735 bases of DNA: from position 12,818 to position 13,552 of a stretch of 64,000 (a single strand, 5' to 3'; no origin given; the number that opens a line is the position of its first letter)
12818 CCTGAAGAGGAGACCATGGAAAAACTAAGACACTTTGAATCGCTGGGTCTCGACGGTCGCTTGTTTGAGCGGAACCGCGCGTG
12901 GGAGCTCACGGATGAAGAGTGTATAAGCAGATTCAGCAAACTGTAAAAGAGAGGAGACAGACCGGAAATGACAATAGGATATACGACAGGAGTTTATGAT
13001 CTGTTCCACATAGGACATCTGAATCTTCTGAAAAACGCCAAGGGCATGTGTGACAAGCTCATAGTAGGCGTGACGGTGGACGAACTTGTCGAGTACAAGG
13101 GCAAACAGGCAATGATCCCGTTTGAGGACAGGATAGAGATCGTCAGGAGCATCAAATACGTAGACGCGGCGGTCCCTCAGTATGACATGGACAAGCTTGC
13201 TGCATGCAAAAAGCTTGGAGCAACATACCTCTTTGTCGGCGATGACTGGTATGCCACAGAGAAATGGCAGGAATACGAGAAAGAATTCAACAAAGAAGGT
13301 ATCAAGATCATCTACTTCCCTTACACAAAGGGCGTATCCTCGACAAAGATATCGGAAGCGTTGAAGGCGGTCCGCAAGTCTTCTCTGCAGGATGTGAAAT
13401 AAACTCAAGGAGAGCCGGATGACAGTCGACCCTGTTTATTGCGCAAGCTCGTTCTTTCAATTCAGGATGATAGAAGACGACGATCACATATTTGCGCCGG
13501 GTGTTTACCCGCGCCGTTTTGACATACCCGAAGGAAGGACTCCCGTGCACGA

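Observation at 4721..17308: Array of four paralogous 'sugar-transfer-associated' ATP-grasp proteins inside a teichoic-acid locus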

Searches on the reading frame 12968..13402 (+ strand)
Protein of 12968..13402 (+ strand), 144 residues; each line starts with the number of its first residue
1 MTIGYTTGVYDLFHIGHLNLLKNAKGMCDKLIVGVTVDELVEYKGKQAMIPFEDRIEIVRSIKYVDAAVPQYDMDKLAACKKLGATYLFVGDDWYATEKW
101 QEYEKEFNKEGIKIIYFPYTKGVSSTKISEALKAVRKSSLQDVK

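Call 3: search_protein_families(library=pfam, proteins=[window:12968-13402:+], max_evalue=0.01)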
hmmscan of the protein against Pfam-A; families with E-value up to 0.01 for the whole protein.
window:12968-13402:+ (144 aa): 1 family
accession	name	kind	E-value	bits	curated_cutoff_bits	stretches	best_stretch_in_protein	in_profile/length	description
PF01467.32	CTP_transf_like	-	1.1e-21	77.8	21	1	5-130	1-132/133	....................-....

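Call 6: search_protein_families(library=ncbifam, proteins=[window:12968-13402:+], max_evalue=0.01)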
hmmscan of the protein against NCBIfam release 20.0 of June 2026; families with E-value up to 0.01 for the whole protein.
window:12968-13402:+ (144 aa): 14 families
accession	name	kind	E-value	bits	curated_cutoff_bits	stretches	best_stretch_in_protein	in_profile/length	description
TIGR01518.1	g3p_cytidyltrns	equivalog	4.8e-25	88.1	165.4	1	6-130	3-123/125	glycerol-3-phosphate cytidylyltransferase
TIGR02199.1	rfaE_dom_II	equivalog_domain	1.7e-17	63.6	181.5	1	2-131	12-141/144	D-glycero-beta-D-manno-heptose 1-phosphate adenylyltransferase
TIGR00125.1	cyt_tran_rel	domain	4.7e-17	61.9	27.7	1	3-66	1-63/65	adenylyltransferase/cytidyltransferase family protein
NF008454.0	PRK11316.1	equivalog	7.3e-13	47.9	521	1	3-134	342-473/475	bifunctional D-glycero-beta-D-manno-heptose-7-phosphate kinase/D-glycero-beta-D-manno-heptose 1-phosphate adenylyltransferase HldE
NF001985.0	PRK00777.1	subfamily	5.2e-10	39.6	104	1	8-77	11-80/157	pantetheine-phosphate adenylyltransferase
NF002250.0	PRK01170.1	subfamily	2.8e-07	30.3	489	1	7-72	6-68/322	bifunctional pantetheine-phosphate adenylyltransferase/NTP phosphatase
TIGR01510.1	coaD_prev_kdtB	equivalog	1.7e-06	28.1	103.3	1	7-64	5-57/155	pantetheine-phosphate adenylyltransferase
NF041124.1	CoaD_Thcocales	equivalog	4.4e-05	23.4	290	1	7-65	10-67/156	phosphopantetheine adenylyltransferase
NF045965.1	RibF_rel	equivalog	6.2e-05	22.6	200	1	8-130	19-163/279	FAD synthase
TIGR00083.1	ribF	equivalog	0.00053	19.5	184.35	1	7-133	4-154/290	riboflavin biosynthesis protein RibF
TIGR01526.1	nadR_NMN_Atrans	equivalog_domain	0.00065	19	341.15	1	1-62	1-60/325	nicotinamide-nucleotide adenylyltransferase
NF005518.0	PRK07143.1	equivalog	0.0007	19.1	232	1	5-60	19-77/281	hypothetical protein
NF004162.0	PRK05627.1-5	equivalog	0.00071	19.1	241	1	6-75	18-90/304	bifunctional riboflavin kinase/FAD synthetase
TIGR01527.1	arch_NMN_Atrans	equivalog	0.0023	17.5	181.2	0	4-36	2-34/167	nicotinamide-nucleotide adenylyltransferase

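Call 54: search_solved_structures(query=window:12968-13399:+, max_evalue=0.001, show_alignments=2)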
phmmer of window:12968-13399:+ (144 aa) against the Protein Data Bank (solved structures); distinct sequences matched with E-value up to 0.001: 12.
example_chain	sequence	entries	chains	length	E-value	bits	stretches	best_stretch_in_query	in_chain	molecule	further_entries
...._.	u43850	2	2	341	2.7e-19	72.9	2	7-135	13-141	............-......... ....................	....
2b7l_A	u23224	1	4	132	1e-17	67.8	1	6-132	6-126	glycerol-3-phosphate cytidylyltransferase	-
1coz_A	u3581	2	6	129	2.8e-17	66.4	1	6-132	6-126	PROTEIN (GLYCEROL-3-PHOSPHATE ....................) | glycerol-3-phosphate cytidylyltransferase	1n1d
5x3d_A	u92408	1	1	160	6.1e-13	52.3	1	9-134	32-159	Phosphoenolpyruvate phosphomutase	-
3glv_A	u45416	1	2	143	1.6e-10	44.5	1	6-117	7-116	Lipopolysaccharide core biosynthesis protein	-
9hsg_A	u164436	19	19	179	2.2e-08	37.6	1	3-126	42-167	choline-phosphate cytidylyltransferase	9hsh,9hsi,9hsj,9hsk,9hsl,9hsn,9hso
9hsm_A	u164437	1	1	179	2.2e-08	37.6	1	3-126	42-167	choline-phosphate cytidylyltransferase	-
4zcp_A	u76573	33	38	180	2.2e-08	37.5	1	3-126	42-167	Cholinephosphate cytidylyltransferase | Choline-phosphate cytidylyltransferase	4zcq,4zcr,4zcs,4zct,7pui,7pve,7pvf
3hl4_A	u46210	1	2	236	1.9e-06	31.2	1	5-70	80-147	Choline-phosphate cytidylyltransferase A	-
4mvc_A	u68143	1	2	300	2e-06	31.2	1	5-70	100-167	Choline-phosphate cytidylyltransferase A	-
5x9q_A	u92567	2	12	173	2.8e-06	30.7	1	3-76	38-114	Putative cytidylyltransferase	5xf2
4mvd_B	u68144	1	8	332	3.8e-06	30.3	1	5-70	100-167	Choline-phosphate cytidylyltransferase A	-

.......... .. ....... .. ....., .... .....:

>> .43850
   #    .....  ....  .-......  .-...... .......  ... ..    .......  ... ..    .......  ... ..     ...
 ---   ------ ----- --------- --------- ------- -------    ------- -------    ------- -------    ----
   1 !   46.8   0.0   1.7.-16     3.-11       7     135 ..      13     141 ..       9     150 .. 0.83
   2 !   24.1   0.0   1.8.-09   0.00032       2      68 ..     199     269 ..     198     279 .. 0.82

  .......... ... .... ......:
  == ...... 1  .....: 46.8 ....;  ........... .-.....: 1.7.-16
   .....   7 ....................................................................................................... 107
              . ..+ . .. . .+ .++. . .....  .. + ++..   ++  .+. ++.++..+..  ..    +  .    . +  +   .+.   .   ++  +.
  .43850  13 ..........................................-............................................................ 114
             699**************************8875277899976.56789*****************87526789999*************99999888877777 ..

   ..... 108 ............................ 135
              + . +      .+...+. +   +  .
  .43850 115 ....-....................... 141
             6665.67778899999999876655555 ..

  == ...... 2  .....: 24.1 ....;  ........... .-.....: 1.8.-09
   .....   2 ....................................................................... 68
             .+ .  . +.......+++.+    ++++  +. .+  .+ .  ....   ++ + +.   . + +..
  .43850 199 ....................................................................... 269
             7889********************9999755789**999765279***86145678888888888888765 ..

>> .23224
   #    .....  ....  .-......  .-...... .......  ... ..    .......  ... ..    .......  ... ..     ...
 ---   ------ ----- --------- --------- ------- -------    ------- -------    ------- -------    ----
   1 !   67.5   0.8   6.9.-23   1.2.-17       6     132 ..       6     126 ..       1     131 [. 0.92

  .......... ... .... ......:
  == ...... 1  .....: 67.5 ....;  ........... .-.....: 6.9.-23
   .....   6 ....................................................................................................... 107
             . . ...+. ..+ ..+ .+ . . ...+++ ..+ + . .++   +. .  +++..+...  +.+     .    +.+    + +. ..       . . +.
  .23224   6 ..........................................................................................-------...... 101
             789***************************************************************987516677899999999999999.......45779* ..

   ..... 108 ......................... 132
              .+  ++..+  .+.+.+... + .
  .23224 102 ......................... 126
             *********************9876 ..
